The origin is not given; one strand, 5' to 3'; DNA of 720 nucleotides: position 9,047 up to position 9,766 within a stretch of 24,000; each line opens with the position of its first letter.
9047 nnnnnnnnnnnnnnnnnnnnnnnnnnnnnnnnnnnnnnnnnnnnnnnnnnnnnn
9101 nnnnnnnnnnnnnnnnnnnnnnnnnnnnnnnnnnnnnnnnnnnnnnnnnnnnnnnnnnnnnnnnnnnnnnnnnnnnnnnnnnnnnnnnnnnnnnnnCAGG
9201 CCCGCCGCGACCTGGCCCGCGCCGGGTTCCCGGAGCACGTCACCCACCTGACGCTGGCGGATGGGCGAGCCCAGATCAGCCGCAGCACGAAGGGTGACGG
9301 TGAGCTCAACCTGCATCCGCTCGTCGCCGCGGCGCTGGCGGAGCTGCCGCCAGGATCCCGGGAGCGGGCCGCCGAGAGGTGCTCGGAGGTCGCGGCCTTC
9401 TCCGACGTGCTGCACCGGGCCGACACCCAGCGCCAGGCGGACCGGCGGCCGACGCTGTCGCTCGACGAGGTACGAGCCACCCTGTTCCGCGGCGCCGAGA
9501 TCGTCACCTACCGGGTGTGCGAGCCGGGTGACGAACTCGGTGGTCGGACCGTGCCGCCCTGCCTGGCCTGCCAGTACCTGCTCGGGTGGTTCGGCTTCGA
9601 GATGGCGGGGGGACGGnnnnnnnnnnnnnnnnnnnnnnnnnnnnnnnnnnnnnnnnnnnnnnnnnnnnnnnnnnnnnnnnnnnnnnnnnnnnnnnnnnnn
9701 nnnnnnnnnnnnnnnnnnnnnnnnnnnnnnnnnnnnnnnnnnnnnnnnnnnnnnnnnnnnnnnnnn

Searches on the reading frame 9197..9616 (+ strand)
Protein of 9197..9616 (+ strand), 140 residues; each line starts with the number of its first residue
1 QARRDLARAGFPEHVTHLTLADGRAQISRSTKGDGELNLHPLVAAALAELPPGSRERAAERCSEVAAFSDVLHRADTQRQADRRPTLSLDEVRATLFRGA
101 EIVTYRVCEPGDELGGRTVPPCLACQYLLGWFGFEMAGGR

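Call 45: find_homologous_proteins(query=window:9197-9616:+, max_evalue=0.001)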
Query window:9197-9616:+ (140 aa): 9 proteins with E <= 0.001 among 453 candidates.
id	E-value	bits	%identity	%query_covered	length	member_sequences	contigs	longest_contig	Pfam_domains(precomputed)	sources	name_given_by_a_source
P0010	5.3e-87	307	100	100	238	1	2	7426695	PF14431.13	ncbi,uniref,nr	ncbi:hypothetical protein Athai_07710 [Actinocatenispora thailandica]|uniref:YwqJ-like deaminase n=1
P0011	3.3e-75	269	89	100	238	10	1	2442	PF14431.13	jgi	jgi:hypothetical protein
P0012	9.1e-69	248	82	98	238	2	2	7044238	PF14431.13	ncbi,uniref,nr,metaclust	ncbi:YwqJ-related putative deaminase [Actinocatenispora sera]|uniref:YwqJ-like deaminase n=1 Tax=Act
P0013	5.5e-60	220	76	99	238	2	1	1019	PF14431.13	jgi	jgi:hypothetical protein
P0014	1.6e-42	163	60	97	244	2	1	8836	PF14431.13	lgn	-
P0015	2.8e-34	136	54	99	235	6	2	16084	PF14431.13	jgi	-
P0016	6.7e-33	132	53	97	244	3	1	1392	PF14431.13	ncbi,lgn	-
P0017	6.7e-31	125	54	96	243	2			PF14431.13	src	-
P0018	2.8e-28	117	47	98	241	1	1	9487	PF14431.13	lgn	-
